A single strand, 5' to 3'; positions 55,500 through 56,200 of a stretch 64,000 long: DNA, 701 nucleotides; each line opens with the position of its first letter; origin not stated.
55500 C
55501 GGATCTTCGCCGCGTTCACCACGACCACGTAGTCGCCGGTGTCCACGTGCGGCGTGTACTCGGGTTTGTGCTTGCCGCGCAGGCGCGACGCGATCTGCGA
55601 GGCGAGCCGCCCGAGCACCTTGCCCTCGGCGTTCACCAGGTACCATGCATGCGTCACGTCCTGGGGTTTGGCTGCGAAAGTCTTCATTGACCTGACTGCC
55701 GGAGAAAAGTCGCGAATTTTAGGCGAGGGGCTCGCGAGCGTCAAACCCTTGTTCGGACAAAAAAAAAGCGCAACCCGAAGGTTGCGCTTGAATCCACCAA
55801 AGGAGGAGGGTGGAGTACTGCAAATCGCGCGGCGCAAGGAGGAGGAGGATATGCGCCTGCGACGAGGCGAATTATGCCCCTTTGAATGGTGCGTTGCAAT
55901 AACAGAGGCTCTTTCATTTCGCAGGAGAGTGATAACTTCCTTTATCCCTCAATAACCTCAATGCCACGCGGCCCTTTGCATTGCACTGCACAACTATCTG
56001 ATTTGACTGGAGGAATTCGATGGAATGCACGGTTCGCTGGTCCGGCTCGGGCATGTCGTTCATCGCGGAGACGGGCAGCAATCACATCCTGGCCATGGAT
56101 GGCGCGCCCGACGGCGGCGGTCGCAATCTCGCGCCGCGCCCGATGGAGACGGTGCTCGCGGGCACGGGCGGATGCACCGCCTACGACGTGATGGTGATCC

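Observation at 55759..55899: Self-contained minus-strand sRNA with two CCUCCUCC (anti-Shine-Dalgarno) loops between rplM and the OsmC gene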

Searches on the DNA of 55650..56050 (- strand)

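Call 7: search_rna_families(source=window, start=55650, end=56050, threshold=evalue, max_evalue=10, show_alignments=5)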
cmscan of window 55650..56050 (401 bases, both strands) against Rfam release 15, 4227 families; matches with E-value up to 10: 9.
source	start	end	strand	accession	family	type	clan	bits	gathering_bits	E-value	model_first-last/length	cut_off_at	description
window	55760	55819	-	RF02278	Betaproteobacteria_toxic_sRNA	Gene; sRNA;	-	47.2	50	1.5e-08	1-64/64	no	Betaproteobacteria toxic small RNA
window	55761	55867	-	RF02344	ar14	Gene; sRNA;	-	30.1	58.8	0.00062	1-123/123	no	Alphaproteobacterial ar14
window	55760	55832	-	RF02877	NmsRb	Gene; sRNA;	-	29.4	52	0.009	1-91/91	no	Neisseria metabolic switch regulator b (RcoF1/NgncR163)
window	55759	55818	-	RF01489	sbrA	Gene; sRNA;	-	27.4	45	0.0011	1-71/71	no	Listeria sRNA sbrA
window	55752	55812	-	RF00519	suhB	Gene; sRNA;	CL00108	19.5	41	0.1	1-77/77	no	Makes More Granules Regulator RNA (mmgR)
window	55760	55814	-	RF02451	ncr1241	Gene; sRNA;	-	17.8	60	1.7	1-63/63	no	Bacillus sRNA ncr1241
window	55759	55819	-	RF02869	ncS025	Gene; sRNA;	-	15.1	46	3.2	1-85/85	no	Burkholderia sRNA 25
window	55822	55903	-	RF02791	CcsR1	Gene; sRNA;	-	14.1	65.3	0.79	1-83/83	no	Conserved CCUCCUCCC motif stress-induced RNA 1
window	55733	55786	-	RF02401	ClpQY_promoter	Cis-reg;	-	12.9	42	2.2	1-57/57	no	ClpQY promoter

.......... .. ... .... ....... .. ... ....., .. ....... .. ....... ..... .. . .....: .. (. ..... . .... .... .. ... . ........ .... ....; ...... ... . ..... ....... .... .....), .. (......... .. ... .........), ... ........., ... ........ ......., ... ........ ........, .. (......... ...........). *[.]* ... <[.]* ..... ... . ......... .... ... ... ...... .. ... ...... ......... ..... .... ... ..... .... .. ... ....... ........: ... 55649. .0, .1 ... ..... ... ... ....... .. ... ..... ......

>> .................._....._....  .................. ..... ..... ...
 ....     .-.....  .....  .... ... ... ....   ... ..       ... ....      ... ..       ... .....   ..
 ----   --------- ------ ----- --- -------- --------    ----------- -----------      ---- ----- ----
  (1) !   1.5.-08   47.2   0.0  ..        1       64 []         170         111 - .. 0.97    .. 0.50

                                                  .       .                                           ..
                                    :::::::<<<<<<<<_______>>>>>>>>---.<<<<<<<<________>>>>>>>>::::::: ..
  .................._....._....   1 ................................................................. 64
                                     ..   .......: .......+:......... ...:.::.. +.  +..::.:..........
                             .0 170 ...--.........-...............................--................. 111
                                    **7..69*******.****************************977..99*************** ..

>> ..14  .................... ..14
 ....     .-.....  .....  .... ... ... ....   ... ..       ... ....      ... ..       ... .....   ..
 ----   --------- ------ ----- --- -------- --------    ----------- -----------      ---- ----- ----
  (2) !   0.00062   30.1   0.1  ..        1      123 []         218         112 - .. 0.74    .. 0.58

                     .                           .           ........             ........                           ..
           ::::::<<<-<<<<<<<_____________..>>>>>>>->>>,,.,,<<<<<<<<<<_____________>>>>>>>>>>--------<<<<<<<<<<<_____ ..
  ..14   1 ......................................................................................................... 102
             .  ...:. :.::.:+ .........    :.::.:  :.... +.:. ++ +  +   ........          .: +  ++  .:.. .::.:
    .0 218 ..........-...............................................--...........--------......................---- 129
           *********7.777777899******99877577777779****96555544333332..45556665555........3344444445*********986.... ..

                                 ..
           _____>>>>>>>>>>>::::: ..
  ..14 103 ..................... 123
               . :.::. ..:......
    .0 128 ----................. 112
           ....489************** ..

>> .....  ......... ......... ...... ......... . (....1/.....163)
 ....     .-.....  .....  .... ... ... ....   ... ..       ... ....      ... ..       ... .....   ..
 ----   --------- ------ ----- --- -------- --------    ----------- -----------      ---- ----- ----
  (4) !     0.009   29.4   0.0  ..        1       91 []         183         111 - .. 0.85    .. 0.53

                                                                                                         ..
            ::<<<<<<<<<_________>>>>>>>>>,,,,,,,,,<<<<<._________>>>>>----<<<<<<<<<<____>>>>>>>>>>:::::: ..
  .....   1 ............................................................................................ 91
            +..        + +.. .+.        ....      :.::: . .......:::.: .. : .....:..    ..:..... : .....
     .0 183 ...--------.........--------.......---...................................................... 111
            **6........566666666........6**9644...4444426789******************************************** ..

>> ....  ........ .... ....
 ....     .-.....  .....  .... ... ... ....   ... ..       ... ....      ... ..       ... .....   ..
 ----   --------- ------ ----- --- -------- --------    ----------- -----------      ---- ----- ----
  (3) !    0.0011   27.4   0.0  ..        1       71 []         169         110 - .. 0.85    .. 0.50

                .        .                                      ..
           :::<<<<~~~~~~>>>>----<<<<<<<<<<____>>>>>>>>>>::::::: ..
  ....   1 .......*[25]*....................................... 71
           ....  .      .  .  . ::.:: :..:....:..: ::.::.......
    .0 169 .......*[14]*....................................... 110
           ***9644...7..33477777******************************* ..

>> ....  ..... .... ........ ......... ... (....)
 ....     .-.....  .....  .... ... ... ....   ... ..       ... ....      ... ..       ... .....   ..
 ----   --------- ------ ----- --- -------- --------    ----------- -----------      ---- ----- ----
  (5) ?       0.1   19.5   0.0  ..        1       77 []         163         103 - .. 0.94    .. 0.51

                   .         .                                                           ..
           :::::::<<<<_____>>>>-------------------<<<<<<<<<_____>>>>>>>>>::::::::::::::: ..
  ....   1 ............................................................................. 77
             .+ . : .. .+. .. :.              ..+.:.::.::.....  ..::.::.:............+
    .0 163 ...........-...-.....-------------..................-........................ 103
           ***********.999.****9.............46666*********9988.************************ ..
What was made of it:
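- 55815..55823 (-): Single-stranded linker UUGCAGUAC. It occupies the place of the canonical seed 'site 1' (UGUCUCC), which is lost here. This difference is what pulls the Rfam score below the gathering score (call 7).
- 55793..55814 (-): Hairpin 2: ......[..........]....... This is the family's conserved seed hairpin, S17S 'site 2'. Matches RF02278 (call 7).
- On Rfam RF02278 Betaproteobacteria toxic sRNA (tsRNA / double-hairpin sRNA): 47.2 bits, E 1.5e-8, full model 1-64 (call 7).
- On CcsR / cuckoo RNA family (RF02791) and ar14 (RF02344): CcsR1 scores 14.1 against 65.3. ar14 scores 30.1 against 58.8 (call 7).
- On Neisseria NmsR/RcoF (RF02877): 29.4 against 52 (call 7).
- Closest known: Burkholderia cenocepacia NcS27. 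Different: The window scores 47.2 bits, below the gathering score of 50 (call 7).
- Closest known: Neisseria NmsR / RcoF sibling sRNAs. Different: Scores 29.4 bits against a gathering score of 52 (call 7), so it is not a member.
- Closest known: Alphaproteobacterial CcsR / cuckoo RNAs. Different: CcsR1 scores 14.1 bits against 65.3, and ar14 scores 30.1 against 58.8 (call 7).
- RF02278 matches its full model (positions 1-64) at 47.2 bits, E 1.5e-8 (call 7).
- Tried and rejected: The match appears only with E-value thresholds (call 7). Membership of CcsR/cuckoo, ar14, NmsR, sbrA and suhB was rejected on score (call 7).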

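Call 27: build_rna_model(alignment_id=A3, structure=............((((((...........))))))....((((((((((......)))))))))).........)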
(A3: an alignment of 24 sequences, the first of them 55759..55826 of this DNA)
Model R1 built from alignment A3 (24 sequences, 74 columns); structure: as given.
model positions 68; base pairs 16; branch points 1; effective number of sequences 2.49; information 0.826 bits per position. Calibrated on 0.2 Mb of random sequence (short: E-values are rough).
structure used (alignment columns):
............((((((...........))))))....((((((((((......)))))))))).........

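Call 28: search_with_rna_model(model_id=R1, sources=[window, L001, L002, L003, L004, L005, L006, L007, L008, L009, L010, L011, L012, L013, L014, L015, L016, L017, L018, L019, L020, L021, L022, L023, L024, L025, L026, L027, L028, L029, L030, L031, L032, L033, L034, L035, L036, L037, L038, L039, L040, L041, L042, L043, L044, L045, L046, L047, L048, L049, L050, L051, L052, L053, L054, L055, L056, L057, L058, L059, L060, L061, L062, L063, L064, L065, L066, L067, L068, L069, L070, L071, L072, L073, L074, L075, L076, L077, L078, L079, L080], max_evalue=1, make_alignment=true)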
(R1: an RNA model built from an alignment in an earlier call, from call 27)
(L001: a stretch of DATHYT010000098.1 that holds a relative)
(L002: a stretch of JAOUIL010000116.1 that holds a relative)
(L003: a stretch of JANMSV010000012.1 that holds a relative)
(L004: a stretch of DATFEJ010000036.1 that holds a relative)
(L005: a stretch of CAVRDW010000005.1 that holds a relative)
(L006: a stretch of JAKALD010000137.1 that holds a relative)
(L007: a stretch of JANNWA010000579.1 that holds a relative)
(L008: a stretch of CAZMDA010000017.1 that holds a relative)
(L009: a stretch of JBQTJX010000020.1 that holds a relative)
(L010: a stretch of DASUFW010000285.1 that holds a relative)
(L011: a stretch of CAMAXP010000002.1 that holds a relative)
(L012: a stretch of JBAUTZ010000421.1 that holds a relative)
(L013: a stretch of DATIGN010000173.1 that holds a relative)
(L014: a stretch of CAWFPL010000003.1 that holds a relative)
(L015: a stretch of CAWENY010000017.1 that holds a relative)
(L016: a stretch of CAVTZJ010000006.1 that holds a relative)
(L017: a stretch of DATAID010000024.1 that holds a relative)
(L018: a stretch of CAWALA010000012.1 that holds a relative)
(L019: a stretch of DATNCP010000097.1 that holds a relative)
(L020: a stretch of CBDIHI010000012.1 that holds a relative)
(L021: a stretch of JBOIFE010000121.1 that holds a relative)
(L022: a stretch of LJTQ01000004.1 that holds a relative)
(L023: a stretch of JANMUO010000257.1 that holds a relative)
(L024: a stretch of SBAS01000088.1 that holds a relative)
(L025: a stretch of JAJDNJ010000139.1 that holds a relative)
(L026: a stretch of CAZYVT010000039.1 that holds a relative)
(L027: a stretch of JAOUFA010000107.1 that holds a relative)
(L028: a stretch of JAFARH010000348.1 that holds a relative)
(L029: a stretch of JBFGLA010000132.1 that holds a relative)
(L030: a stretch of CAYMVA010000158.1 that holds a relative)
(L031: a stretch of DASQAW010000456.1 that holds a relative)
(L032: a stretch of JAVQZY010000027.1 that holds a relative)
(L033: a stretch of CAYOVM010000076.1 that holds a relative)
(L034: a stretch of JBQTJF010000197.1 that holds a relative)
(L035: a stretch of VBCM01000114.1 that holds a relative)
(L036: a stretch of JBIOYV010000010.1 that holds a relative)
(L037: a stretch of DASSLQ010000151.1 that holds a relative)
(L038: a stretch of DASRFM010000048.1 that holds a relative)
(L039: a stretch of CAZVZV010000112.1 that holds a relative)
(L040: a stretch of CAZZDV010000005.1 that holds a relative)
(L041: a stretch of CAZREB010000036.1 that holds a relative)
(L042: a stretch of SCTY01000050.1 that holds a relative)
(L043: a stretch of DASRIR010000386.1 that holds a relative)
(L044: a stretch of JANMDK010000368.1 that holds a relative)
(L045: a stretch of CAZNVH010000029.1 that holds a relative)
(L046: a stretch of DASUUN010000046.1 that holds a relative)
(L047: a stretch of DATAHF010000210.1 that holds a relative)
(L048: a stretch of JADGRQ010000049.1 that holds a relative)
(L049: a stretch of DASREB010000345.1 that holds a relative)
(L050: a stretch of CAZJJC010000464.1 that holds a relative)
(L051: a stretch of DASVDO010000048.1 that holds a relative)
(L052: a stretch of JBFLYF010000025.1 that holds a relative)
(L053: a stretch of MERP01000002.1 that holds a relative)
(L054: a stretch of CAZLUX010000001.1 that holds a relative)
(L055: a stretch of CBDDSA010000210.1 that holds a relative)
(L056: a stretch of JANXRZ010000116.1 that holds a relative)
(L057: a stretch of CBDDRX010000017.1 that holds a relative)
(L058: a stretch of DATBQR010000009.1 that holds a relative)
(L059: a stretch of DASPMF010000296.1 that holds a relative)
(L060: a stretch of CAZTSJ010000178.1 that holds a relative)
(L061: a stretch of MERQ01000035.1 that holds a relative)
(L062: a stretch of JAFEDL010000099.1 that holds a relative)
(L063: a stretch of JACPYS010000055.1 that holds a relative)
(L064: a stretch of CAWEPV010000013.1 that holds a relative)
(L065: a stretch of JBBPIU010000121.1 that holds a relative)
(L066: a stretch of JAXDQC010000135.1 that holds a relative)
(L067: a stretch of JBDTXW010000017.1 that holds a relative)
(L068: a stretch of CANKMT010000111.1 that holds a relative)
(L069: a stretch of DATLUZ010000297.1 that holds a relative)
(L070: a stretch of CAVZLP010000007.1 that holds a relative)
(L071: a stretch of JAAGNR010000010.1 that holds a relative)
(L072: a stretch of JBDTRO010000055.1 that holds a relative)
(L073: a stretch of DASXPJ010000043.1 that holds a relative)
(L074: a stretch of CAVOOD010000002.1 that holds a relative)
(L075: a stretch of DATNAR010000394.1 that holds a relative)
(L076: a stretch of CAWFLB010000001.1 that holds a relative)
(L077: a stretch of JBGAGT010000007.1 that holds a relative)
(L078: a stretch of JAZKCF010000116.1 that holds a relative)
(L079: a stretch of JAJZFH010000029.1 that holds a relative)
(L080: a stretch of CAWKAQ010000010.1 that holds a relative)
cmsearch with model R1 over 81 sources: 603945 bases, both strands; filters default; matches with E-value up to 1: 38.
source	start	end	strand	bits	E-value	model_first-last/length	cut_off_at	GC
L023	4645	4712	+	94.7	6.3e-24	1-68/68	no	0.51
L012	4787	4854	+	94.5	7.1e-24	1-68/68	no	0.51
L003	2364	2431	+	94.1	9e-24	1-68/68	no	0.5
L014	5530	5597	+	93.5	1.4e-23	1-68/68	no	0.53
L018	4765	4832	+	93.3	1.6e-23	1-68/68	no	0.51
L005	4860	4927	+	92.2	3.3e-23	1-68/68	no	0.51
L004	4347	4413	+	90.6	9.3e-23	1-68/68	no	0.48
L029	2041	2108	+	90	1.4e-22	1-68/68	no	0.51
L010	4808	4874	+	89.8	1.5e-22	1-68/68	no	0.52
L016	4811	4880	+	88.8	3e-22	1-68/68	no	0.49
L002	4795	4861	+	88.3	4.4e-22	1-68/68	no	0.49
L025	5490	5558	+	87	1e-21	1-68/68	no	0.55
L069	4527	4594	+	86.7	1.3e-21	1-68/68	no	0.54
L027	4931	5000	+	86.4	1.5e-21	1-68/68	no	0.5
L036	4721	4788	+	86.3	1.6e-21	1-68/68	no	0.56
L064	4838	4905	+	85.6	2.6e-21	1-68/68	no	0.51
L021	4803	4868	+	84.6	5.1e-21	1-68/68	no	0.53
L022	6608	6675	+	83.9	7.9e-21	1-68/68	no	0.56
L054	5485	5552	+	82.6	1.9e-20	1-68/68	no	0.53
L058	2021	2089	+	77.3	6.3e-19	1-68/68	no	0.54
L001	1812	1877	+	75.4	2.1e-18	1-68/68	no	0.47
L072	1947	2015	+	72.9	1.1e-17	1-68/68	no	0.49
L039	4599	4666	+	68.5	2.1e-16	1-68/68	no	0.56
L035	6972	7039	+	58.7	1.3e-13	1-68/68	no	0.62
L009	4643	4723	+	39.1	6.1e-08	1-68/68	no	0.58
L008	5314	5394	+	38.2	1.1e-07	1-68/68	no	0.58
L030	6529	6582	+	23.3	0.0021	1-68/68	no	0.52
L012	4824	4847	-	20.3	0.015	38-61/68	no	0.62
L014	5567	5590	-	20.3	0.015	38-61/68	no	0.62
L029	2078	2101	-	20.3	0.015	38-61/68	no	0.67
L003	2401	2424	-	19.8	0.021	38-61/68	no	0.58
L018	4802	4825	-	19.6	0.023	38-61/68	no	0.62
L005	4897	4920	-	19.2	0.031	38-61/68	no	0.62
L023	4682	4705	-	19.2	0.031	38-61/68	no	0.62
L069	4564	4587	-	17.9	0.075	38-61/68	no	0.75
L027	4968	4993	-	16.5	0.19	38-61/68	no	0.62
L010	2910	2978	+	16.1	0.25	1-68/68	no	0.58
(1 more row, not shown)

Alignment A4: 38 matches aligned to the model, 100 columns, each read 5' to 3' on its own strand. Consensus structure (alignment columns), stored with it:
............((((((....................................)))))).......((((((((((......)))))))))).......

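Call 37: search_with_rna_model(model_id=R1, sources=[window, L001, L002, L003, L004, L005, L008, L009, L010, L012, L014, L016, L018, L021, L022, L023, L025, L027, L029, L035, L036, L039, L054, L058, L064, L069, L072], max_evalue=0.000001, make_alignment=true)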
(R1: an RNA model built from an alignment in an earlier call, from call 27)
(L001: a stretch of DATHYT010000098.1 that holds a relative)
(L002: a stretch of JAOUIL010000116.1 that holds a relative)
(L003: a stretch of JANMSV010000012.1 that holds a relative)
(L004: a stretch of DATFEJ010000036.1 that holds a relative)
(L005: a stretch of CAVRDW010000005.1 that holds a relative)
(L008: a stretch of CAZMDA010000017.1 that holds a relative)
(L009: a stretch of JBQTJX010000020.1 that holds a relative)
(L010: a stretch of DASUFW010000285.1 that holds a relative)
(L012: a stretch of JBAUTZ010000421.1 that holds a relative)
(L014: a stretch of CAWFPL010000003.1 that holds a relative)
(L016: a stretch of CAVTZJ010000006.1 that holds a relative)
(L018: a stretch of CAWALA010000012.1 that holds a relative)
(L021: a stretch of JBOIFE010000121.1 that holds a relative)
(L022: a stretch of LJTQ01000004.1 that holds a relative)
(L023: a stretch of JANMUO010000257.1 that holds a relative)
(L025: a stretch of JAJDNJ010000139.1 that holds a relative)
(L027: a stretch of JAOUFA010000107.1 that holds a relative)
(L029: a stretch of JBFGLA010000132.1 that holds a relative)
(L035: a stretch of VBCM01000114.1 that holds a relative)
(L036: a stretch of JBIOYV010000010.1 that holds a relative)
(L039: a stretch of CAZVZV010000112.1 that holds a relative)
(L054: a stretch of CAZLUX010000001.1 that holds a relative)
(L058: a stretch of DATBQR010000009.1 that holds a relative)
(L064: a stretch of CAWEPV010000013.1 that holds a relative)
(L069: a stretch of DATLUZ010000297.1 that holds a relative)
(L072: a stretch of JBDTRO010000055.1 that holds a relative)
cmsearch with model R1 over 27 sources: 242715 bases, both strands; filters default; matches with E-value up to 0.000001: 27.
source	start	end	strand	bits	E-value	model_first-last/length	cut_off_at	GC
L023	4645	4712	+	94.7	2.5e-24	1-68/68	no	0.51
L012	4787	4854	+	94.5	2.9e-24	1-68/68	no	0.51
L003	2364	2431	+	94.1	3.6e-24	1-68/68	no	0.5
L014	5530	5597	+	93.5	5.7e-24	1-68/68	no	0.53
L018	4765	4832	+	93.3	6.3e-24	1-68/68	no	0.51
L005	4860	4927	+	92.2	1.3e-23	1-68/68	no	0.51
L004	4347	4413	+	90.6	3.8e-23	1-68/68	no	0.48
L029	2041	2108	+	90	5.6e-23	1-68/68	no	0.51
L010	4808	4874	+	89.8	6.2e-23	1-68/68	no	0.52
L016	4811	4880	+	88.8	1.2e-22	1-68/68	no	0.49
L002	4795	4861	+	88.3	1.8e-22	1-68/68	no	0.49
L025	5490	5558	+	87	4.1e-22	1-68/68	no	0.55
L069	4527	4594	+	86.7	5e-22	1-68/68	no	0.54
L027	4931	5000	+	86.4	6.1e-22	1-68/68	no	0.5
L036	4721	4788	+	86.3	6.4e-22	1-68/68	no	0.56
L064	4838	4905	+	85.6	1e-21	1-68/68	no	0.51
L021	4803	4868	+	84.6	2e-21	1-68/68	no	0.53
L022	6608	6675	+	83.9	3.2e-21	1-68/68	no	0.56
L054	5485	5552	+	82.6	7.7e-21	1-68/68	no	0.53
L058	2021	2089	+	77.3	2.5e-19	1-68/68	no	0.54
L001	1812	1877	+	75.4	8.6e-19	1-68/68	no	0.47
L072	1947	2015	+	72.9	4.6e-18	1-68/68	no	0.49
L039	4599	4666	+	68.5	8.4e-17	1-68/68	no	0.56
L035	6972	7039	+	58.7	5.4e-14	1-68/68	no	0.62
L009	4643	4723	+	39.1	2.4e-08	1-68/68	no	0.58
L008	5314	5394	+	38.2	4.2e-08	1-68/68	no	0.58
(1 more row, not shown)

Alignment A5: 27 matches aligned to the model, 98 columns, each read 5' to 3' on its own strand. Consensus structure (alignment columns), stored with it:
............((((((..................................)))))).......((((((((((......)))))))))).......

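Call 46: build_rna_model(alignment_id=A6, structure=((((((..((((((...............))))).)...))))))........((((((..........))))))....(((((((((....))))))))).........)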
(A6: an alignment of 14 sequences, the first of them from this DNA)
Model R2 built from alignment A6 (14 sequences, 110 columns); structure: as given.
model positions 102; base pairs 27; branch points 2; effective number of sequences 1.02; information 0.589 bits per position. Calibrated on 0.2 Mb of random sequence (short: E-values are rough).
structure used (alignment columns):
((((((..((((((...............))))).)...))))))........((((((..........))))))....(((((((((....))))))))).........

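Call 47: search_with_rna_model(model_id=R2, sources=[window, L001, L002, L003, L004, L005, L010, L012, L014, L016, L018, L021, L022, L023, L025, L027, L029, L054, L064, L092, L093, L095, L096, L097, L098, L099, L101, L103, L106, L107, L108, L109, L110, L111, L112, L113, L114, L115, L116, L118, L121], max_evalue=0.00001, make_alignment=true)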
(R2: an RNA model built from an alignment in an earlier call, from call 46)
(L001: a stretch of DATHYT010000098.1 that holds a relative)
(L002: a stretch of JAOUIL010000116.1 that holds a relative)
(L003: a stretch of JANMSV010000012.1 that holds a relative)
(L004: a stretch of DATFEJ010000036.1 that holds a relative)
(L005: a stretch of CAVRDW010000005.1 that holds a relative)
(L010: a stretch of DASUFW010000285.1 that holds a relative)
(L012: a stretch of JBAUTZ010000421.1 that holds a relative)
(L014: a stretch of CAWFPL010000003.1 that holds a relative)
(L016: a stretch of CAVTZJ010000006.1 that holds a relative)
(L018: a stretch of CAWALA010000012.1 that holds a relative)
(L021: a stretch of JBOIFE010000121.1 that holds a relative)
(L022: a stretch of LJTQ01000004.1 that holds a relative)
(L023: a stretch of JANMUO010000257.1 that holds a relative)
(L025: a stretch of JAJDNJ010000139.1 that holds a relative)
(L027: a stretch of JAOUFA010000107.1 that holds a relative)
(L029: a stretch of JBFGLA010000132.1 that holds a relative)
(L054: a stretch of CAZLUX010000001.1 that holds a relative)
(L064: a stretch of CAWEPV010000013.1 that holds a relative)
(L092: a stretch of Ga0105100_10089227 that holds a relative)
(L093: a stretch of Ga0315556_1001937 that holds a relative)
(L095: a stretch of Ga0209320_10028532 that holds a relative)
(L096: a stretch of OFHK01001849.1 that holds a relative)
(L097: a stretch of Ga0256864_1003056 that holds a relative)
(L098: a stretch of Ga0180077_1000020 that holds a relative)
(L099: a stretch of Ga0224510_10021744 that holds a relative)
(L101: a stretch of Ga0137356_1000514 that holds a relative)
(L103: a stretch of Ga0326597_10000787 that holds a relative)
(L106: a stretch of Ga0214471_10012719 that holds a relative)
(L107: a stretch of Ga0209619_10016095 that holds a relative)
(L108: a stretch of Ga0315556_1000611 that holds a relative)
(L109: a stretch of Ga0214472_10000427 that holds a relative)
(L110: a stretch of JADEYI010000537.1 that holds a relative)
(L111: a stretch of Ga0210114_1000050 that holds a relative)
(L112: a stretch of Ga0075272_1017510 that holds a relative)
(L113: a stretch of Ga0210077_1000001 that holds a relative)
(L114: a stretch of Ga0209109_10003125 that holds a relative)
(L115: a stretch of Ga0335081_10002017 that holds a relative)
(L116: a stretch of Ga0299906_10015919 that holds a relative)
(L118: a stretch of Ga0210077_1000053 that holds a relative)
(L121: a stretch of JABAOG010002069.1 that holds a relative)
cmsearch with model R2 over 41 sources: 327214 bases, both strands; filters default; matches with E-value up to 0.00001: 41.
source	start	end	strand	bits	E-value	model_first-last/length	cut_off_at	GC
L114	8735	8836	-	128.1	2.3e-30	1-102/102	no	0.59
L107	3980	4081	-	128.1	2.3e-30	1-102/102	no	0.59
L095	1957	2058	-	124.5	2e-29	1-102/102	no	0.58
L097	1593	1694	-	123.4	3.7e-29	1-102/102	no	0.61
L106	1146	1246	-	121.6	1.1e-28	1-102/102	no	0.58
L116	4350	4452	+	118.7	6e-28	1-102/102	no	0.61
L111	10173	10275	-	117.5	1.2e-27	1-102/102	no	0.6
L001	1776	1877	+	116.1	2.7e-27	1-102/102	no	0.54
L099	1365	1465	+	112.2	2.7e-26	1-102/102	no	0.6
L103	972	1075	-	110.5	7.3e-26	1-102/102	no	0.58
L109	9004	9106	-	104.8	2.1e-24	1-102/102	no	0.58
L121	2215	2319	+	102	1.1e-23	1-102/102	no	0.59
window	55760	55864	-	101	2e-23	1-102/102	no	0.57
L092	1297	1398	-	99.4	5.2e-23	1-102/102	no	0.61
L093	2290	2391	-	79.4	6.8e-18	1-102/102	no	0.58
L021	4774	4868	+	78.4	1.2e-17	1-102/102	no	0.59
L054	5451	5552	+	77.5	2e-17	1-102/102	no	0.59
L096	2412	2513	+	74.7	1e-16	1-102/102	no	0.57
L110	5347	5448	+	74.2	1.5e-16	1-102/102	no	0.59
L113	611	712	-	74.1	1.5e-16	1-102/102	no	0.56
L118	11384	11485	+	74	1.6e-16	1-102/102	no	0.56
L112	775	875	+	72.7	3.5e-16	1-102/102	no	0.59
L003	2336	2431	+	72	5.3e-16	1-102/102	no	0.57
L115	581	682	+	71.7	6.3e-16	1-102/102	no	0.59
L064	4804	4905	+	71.3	7.8e-16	1-102/102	no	0.6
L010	4788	4874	+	68.4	4.4e-15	1-102/102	no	0.57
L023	4617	4712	+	67.9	5.8e-15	1-102/102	no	0.56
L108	9874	9976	+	67.5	7.5e-15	1-102/102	no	0.56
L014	5502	5597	+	67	9.9e-15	1-102/102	no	0.54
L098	674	758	-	66.7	1.2e-14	1-102/102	no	0.58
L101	3148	3232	+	66.7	1.2e-14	1-102/102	no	0.58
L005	4831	4927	+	66.2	1.6e-14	1-102/102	no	0.6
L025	5476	5558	+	65.8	2e-14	1-102/102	no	0.57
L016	4785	4880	+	65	3.2e-14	1-102/102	no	0.48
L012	4762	4854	+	63.2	9.3e-14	1-102/102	no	0.53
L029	2015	2108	+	62.7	1.2e-13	1-102/102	no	0.54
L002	4785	4861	+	62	1.9e-13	1-102/102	no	0.53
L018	4745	4832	+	61.9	2.1e-13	1-102/102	no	0.57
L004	4323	4413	+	61.8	2.1e-13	1-102/102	no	0.55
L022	6584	6675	+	61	3.4e-13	1-102/102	no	0.55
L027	4889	5000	+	60.5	4.6e-13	1-102/102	no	0.55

Alignment A7: 41 matches aligned to the model, 150 columns, each read 5' to 3' on its own strand. Consensus structure (alignment columns), stored with it:
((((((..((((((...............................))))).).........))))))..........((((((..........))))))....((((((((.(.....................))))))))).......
